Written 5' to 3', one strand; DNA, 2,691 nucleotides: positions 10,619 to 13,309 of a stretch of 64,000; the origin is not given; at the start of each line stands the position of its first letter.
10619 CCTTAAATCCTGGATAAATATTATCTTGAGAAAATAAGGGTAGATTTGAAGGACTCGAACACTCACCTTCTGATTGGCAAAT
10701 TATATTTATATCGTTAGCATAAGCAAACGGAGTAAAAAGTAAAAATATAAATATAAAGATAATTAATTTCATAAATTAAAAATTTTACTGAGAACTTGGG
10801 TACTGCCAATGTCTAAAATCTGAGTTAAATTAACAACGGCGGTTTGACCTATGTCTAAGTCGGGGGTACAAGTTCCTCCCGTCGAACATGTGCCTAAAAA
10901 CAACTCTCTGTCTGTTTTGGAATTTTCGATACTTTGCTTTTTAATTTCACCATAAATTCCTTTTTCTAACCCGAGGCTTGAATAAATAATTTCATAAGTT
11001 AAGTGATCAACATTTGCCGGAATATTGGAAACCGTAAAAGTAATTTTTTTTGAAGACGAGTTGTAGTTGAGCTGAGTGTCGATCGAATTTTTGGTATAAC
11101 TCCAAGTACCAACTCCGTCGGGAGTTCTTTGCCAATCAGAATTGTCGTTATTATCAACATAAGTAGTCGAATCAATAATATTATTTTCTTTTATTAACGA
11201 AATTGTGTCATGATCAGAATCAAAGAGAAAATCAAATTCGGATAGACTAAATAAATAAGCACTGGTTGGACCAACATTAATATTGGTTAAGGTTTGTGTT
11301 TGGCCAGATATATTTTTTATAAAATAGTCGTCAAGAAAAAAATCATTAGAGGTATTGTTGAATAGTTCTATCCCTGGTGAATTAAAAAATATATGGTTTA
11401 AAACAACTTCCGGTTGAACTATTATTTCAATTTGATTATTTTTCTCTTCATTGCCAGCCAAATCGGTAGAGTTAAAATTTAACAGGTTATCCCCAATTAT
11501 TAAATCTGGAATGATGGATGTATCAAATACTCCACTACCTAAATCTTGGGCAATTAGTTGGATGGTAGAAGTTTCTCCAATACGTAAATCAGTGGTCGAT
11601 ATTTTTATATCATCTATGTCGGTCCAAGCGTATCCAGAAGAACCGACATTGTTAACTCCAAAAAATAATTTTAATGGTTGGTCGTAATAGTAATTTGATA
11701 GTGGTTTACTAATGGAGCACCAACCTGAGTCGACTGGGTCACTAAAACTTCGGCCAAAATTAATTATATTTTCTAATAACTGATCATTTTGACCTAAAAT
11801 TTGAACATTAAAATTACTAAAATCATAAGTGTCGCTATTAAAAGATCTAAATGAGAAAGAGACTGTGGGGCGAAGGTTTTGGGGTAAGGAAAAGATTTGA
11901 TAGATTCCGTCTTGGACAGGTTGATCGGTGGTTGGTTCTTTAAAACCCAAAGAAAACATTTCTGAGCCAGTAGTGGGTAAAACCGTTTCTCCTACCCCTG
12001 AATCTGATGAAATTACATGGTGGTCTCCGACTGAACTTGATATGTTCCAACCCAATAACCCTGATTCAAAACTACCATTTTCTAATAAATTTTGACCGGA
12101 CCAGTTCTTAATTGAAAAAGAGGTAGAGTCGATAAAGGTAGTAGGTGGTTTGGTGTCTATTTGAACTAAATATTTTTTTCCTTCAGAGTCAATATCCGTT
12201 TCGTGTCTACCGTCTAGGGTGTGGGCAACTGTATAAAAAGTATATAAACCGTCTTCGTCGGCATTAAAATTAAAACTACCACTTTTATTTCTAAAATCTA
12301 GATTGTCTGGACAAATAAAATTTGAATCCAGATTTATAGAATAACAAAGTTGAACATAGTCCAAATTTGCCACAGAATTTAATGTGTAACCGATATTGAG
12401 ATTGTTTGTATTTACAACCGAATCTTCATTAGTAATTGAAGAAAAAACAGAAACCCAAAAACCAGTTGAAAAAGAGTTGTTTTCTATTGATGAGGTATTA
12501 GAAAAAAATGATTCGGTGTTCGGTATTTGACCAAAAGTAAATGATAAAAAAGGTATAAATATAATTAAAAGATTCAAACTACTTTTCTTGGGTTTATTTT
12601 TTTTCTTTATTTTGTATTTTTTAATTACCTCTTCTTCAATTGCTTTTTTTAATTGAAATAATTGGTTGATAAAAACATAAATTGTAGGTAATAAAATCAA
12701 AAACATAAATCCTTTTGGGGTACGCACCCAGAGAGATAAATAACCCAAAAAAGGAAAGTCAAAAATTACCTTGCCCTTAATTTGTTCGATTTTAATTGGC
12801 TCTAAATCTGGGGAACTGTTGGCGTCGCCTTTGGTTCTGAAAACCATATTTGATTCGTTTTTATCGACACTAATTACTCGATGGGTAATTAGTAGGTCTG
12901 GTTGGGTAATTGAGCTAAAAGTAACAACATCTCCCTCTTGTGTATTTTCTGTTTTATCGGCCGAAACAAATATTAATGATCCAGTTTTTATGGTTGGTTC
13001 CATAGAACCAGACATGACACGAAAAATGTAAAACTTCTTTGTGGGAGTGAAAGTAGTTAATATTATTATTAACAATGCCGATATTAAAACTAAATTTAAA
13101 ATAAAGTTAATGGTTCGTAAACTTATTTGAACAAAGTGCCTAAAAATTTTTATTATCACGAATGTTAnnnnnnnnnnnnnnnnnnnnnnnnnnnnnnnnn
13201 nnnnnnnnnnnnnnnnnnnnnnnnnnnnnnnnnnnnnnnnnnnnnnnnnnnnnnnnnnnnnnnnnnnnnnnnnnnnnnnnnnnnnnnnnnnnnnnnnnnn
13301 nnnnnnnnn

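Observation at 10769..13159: Signal peptidase I fused to a huge extracellular domain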

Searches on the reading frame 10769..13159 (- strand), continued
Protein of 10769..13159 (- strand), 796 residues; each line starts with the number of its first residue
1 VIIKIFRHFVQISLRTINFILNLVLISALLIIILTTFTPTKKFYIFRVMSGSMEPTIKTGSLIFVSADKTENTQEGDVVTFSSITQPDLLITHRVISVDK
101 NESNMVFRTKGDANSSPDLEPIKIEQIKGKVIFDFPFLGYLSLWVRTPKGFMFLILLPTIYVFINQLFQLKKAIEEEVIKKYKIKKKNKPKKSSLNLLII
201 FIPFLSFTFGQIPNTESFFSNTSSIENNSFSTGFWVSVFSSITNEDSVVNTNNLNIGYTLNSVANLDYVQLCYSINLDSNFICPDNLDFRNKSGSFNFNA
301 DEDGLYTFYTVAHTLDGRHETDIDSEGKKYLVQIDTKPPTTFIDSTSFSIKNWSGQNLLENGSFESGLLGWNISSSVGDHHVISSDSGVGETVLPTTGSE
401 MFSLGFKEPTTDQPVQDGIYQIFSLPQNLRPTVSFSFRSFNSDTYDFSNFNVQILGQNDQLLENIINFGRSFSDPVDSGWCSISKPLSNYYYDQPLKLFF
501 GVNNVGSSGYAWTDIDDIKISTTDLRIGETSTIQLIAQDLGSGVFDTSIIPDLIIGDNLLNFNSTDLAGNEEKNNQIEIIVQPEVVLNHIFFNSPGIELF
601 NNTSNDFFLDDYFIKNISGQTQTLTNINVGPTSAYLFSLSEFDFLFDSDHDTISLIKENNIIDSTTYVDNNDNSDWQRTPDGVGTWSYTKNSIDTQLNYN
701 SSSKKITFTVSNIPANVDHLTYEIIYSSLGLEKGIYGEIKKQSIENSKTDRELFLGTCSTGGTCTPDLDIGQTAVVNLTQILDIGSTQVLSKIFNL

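Call 65: list_cluster_members(proteins=[window:10772-13159:-, P0001, window:13171-13737:-, window:10185-10772:-])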
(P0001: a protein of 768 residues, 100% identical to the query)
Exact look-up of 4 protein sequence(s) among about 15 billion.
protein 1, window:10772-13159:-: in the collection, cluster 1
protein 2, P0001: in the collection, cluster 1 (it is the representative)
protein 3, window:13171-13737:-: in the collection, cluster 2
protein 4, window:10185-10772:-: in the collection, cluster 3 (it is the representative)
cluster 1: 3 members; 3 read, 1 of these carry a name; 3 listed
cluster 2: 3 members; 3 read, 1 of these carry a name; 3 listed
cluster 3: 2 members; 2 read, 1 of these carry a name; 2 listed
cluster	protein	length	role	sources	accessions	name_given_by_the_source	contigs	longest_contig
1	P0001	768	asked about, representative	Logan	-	-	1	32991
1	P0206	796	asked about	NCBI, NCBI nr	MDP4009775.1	MAG: signal peptidase I [Candidatus Shapirobacteria bacterium] | signal peptidase I [Candidatus Shapirobacteria bacterium]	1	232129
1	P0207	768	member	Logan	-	-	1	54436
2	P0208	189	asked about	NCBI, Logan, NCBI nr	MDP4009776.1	MAG: TasA family protein [Candidatus Shapirobacteria bacterium] | TasA family protein [Candidatus Shapirobacteria bacterium]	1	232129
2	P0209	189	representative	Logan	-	-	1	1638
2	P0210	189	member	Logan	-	-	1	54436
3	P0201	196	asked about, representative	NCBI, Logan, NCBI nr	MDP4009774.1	MAG: hypothetical protein Q8P53_02190 [Candidatus Shapirobacteria bacterium] | hypothetical protein [Candidatus Shapirobacteria bacterium]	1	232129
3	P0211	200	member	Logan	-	-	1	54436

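Call 76: find_encoding_contigs(protein=P0064, flank=5000, max_places=1)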
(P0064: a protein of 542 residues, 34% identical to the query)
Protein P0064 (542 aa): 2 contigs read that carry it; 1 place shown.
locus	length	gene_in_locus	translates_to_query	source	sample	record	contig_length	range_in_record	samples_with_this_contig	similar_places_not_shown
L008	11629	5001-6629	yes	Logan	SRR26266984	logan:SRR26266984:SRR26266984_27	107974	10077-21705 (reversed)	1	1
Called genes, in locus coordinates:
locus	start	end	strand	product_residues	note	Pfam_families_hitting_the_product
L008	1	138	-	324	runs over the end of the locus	PF00528:BPD_transp_1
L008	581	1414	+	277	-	PF01925:TauE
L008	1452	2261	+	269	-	PF00702:Hydrolase, PF13344:Hydrolase_6, PF13419:HAD_2 (weak), PF13242:Hydrolase_like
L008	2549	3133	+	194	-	-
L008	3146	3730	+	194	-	-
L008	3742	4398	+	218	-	-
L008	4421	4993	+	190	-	-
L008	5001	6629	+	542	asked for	-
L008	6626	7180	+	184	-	-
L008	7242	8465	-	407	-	PF01053:Cys_Met_Meta_PP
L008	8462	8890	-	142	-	PF00581:Rhodanese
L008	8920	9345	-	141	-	-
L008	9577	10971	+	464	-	PF07992:Pyr_redox_2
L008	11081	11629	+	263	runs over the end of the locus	PF04909:Amidohydro_2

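Call 77: find_encoding_contigs(protein=P0018, flank=5000, max_places=1)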
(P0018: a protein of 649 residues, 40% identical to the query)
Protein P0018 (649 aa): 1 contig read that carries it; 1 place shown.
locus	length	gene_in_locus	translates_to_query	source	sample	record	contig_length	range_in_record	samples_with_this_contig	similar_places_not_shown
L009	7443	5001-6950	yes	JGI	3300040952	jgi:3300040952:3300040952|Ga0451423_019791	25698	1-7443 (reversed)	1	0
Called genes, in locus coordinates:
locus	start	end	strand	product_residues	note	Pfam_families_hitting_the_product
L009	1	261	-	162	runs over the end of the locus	-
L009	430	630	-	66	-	-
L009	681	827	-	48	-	-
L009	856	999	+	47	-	-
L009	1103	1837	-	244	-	-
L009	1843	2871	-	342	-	-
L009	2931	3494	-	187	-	-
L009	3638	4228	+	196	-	-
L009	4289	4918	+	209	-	PF12389:Peptidase_M73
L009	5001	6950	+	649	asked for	PF12389:Peptidase_M73 (weak), PF00932:LTD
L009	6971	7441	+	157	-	?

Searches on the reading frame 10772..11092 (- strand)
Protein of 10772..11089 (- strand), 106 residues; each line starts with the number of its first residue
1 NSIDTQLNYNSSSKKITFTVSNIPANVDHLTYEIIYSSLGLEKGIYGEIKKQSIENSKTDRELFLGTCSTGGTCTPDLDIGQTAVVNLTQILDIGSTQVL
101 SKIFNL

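Call 47: search_protein_families(library=pfam, proteins=[window:10772-11089:-], max_evalue=10)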
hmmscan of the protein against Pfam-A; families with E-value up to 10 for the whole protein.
seq(106 aa): 0 families

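Call 72: search_solved_structures(query=A7, max_evalue=10)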
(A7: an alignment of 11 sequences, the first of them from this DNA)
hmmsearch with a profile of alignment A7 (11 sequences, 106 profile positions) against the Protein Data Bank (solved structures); distinct sequences matched with E-value up to 10: 6.
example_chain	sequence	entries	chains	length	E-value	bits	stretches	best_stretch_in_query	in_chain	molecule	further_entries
5t96_A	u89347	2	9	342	0.17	14.9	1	30-78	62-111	HE protein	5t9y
9hn5_B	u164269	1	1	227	0.64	13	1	20-58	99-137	Double-strand-break repair protein rad21 homolog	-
9ghc_V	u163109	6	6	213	1.1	12.3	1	29-57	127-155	Far1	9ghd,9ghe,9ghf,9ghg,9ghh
4e4b_A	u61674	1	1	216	1.1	12.2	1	29-57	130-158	Far1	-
4adn_A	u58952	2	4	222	1.2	12.1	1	29-57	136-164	FAR1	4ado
2mzw_B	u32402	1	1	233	1.3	12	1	29-57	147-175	Far1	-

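Call 73: search_protein_families(library=pfam, alignment_id=A7, max_evalue=1)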
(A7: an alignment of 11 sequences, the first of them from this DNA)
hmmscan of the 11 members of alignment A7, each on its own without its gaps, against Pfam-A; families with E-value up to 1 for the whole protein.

A. member 1, seq(107 aa): 0 families

B. families by the number of members that match (of 11 scanned): 7 families
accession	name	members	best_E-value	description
PF10941.13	DUF2620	2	0.037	Protein of unknown function DUF2620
PF03479.20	PCC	1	0.054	Plants and Prokaryotes Conserved (PCC) domain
PF11410.13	Antifungal_pept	1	0.09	Antifungal peptide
PF07726.17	AAA_3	1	0.14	ATPase family associated with various cellular activities (AAA)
PF02566.24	OsmC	1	0.16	OsmC-like protein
PF06215.16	ISAV_HA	1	0.24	Infectious salmon anaemia virus haemagglutinin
PF01878.24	EVE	1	0.3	EVE domain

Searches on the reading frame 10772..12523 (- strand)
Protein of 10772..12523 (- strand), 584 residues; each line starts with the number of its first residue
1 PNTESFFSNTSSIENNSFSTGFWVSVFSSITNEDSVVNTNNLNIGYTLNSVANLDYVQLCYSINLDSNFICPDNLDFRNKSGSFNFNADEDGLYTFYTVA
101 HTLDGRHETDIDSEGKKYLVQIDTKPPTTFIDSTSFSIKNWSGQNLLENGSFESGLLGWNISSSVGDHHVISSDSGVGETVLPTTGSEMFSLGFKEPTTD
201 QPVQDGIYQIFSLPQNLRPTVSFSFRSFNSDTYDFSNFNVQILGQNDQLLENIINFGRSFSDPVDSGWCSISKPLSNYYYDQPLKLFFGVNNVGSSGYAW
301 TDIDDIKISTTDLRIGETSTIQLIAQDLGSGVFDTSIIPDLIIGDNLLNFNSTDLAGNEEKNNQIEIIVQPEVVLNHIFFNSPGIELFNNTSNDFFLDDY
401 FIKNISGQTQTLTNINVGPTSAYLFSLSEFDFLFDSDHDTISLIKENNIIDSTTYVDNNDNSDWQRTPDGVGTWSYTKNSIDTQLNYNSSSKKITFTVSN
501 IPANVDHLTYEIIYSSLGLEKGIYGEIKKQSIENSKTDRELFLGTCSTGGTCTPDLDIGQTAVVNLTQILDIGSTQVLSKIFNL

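Call 17: search_protein_representatives(protein=window:10772-12523:-)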
Query: 584 residues. Proteins with E-value up to 0.001 (for the whole library): 129; up to 1e-10: 67; up to 1e-30: 43. The best 129 are listed.
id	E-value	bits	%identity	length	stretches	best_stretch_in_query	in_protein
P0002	0.0e+00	1148.7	89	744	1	1-584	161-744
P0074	1.0e-123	430.4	42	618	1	6-584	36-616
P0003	2.9e-123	428.9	42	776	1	3-568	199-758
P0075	2.5e-110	386.2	39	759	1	6-579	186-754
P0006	2.5e-103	363.0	43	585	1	5-567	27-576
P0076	3.4e-91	323.0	42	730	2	202-571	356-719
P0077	6.6e-85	302.2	40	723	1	34-580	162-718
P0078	1.3e-81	291.4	42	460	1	140-570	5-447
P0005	4.6e-81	289.6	40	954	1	26-566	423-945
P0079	1.2e-80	288.2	40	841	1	37-569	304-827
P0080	4.1e-78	279.8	39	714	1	20-570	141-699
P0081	1.7e-73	264.6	36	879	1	28-584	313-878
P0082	3.4e-73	263.6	38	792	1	7-566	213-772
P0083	1.8e-71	257.9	38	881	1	28-583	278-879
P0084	3.5e-69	250.3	36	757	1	2-565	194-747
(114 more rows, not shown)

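Call 19: find_homologous_proteins(query=window:10772-12523:-, max_evalue=0.001)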
Query window:10772-12523:- (584 aa): 11 proteins with E <= 0.001 among 8000 candidates.
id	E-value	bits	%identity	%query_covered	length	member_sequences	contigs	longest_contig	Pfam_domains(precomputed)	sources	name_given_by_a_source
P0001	0.0e+0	1294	100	100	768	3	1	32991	-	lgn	-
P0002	0.0e+0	1149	89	100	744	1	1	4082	PF00932.26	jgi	jgi:signal peptidase I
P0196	1.9e-127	444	41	100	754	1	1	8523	-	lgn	-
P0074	3.1e-123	430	41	99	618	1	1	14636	PF00932.26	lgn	-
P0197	8.6e-117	409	40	99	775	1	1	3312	PF00932.26,PF10502.15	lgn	-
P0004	1.8e-115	405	41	97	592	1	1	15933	PF00932.26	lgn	-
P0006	7.9e-103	363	39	97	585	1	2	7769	PF00932.26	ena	-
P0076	1.1e-90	323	38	100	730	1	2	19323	PF00932.26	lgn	-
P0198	7.9e-71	257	36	95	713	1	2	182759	PF00932.26,PF19077.7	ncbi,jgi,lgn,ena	ncbi:MAG: lamin tail domain-containing protein [Candidatus Shapirobacteria bacterium]|jgi:hypothetic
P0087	9.1e-64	234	32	93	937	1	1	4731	PF10502.15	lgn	-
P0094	4.0e-57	212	34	91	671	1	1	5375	-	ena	-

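Call 27: find_encoding_contigs(protein=P0074, flank=6000, max_places=2)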
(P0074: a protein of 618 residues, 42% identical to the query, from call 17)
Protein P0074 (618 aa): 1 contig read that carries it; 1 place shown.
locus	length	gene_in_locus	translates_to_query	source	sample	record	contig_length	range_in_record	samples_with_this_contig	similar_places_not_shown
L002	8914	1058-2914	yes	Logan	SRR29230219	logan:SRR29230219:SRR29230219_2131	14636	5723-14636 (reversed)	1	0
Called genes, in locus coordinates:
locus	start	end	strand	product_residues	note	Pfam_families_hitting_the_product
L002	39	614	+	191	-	-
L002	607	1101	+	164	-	PF10502:Peptidase_S26, PF00717:Peptidase_S24 (weak)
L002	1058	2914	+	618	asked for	PF00932:LTD (weak)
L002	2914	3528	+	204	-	-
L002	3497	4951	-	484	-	PF02878:PGM_PMM_I, PF02879:PGM_PMM_II, PF02880:PGM_PMM_III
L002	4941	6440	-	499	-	PF02878:PGM_PMM_I, PF02879:PGM_PMM_II, PF02880:PGM_PMM_III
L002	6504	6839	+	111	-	PF01588:tRNA_bind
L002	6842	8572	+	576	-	PF03485:Arg_tRNA_synt_N, PF00750:tRNA-synt_1d, PF05746:DALR_1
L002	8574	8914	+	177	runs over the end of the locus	-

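Call 45: find_related_loci(query=A5, collection=genome_contigs, flank=6000)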
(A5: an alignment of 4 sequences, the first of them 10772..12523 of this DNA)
Query A5 (584 aa) in genome_contigs; peptide patterns used: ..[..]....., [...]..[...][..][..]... (x = any residue, [..] = any of these).
180 stretches matched a pattern; 1 encode a relative of the query (tblastn E <= 1e-3); 1 distinct loci.
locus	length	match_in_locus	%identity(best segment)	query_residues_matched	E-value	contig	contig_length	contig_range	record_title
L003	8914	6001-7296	30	3-567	4e-23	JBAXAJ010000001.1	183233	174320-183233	MAG: Candidatus Shapirobacteria bacterium isolate ELA138 MAG138_1, whole genome shotgun sequence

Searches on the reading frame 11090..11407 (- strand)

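Call 47: search_protein_families(library=pfam, proteins=[window:11090-11407:-], max_evalue=10)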
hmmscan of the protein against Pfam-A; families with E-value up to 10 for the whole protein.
seq(106 aa): 2 families
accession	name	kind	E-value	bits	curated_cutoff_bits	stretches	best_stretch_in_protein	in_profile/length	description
PF00932.25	LTD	-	1.8e-05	25.5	34.3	1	8-84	15-108/109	Lamin Tail Domain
PF09131.15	Endotoxin_mid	-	0.0095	16.1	22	1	14-45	141-172/206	Bacillus thuringiensis delta-Endotoxin, middle domain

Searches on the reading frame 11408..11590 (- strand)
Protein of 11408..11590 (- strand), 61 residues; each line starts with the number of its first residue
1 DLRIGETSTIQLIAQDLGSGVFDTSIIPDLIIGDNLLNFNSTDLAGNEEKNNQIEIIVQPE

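Call 47: search_protein_families(library=pfam, proteins=[window:11408-11590:-], max_evalue=10)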
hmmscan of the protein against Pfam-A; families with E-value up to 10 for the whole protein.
seq(61 aa): 1 family
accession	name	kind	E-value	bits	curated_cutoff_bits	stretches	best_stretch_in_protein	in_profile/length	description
PF19077.6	Big_13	-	0.055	14.4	27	1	8-58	52-100/102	Bacterial Ig-like domain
